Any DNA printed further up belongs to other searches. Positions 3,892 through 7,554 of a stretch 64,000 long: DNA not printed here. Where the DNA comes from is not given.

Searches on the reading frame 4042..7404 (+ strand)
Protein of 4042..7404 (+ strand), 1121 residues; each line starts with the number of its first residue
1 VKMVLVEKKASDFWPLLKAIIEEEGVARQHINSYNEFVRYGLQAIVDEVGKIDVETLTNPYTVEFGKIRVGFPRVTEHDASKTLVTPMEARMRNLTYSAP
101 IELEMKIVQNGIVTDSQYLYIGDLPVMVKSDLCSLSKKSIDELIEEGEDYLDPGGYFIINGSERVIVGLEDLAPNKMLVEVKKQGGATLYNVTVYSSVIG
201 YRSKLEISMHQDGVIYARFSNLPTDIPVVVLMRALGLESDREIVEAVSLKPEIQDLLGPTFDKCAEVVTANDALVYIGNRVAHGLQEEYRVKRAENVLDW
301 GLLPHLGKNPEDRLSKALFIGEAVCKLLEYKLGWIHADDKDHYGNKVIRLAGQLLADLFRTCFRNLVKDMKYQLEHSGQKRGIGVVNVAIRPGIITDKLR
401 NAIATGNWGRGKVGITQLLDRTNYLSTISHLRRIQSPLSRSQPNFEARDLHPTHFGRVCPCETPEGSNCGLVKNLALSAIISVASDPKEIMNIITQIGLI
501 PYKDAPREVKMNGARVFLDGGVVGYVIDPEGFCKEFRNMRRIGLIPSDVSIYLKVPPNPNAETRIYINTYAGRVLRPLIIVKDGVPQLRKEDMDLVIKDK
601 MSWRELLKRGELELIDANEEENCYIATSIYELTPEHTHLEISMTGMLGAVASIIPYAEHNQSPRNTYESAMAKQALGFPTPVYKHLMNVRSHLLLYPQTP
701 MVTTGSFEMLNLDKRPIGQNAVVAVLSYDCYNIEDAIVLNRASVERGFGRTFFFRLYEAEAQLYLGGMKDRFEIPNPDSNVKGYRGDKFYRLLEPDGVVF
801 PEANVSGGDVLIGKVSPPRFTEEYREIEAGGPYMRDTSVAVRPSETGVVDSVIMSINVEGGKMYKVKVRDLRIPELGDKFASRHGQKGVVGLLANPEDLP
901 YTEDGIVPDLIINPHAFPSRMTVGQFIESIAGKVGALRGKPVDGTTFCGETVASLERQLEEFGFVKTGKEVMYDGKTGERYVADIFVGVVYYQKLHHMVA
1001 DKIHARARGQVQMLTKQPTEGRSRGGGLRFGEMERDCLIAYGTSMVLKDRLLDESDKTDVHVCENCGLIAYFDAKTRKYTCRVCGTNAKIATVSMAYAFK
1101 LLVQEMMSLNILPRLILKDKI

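Call 36: search_protein_families(library=pfam, proteins=[window:4042-7404:+], max_evalue=0.00001)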
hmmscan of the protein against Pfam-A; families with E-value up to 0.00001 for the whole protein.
window:4042-7404:+ (1121 aa): 7 families
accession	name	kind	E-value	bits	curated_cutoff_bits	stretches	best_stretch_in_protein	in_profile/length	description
PF00562.33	RNA_pol_Rpb2_6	-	8.9e-134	446.7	23.4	1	650-1024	1-373/373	RNA polymerase Rpb2, domain 6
PF04563.20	RNA_pol_Rpb2_1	-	6.4e-50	170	28.2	1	26-393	2-199/203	RNA polymerase beta subunit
PF04560.25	RNA_pol_Rpb2_7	-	3.5e-31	107.9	32.1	1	1026-1117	1-86/87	RNA polymerase Rpb2, domain 7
PF04561.19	RNA_pol_Rpb2_2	-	7.6e-29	101.2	21.7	1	175-349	3-190/190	RNA polymerase Rpb2, domain 2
PF04565.21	RNA_pol_Rpb2_3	-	1.7e-28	99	21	1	417-480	1-67/68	RNA polymerase Rpb2, domain 3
PF04566.18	RNA_pol_Rpb2_4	-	2.1e-16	60.2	28.7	1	516-582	1-62/62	RNA polymerase Rpb2, domain 4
PF04567.22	RNA_pol_Rpb2_5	-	4.5e-06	27.9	21.1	0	603-636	1-34/66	RNA polymerase Rpb2, domain 5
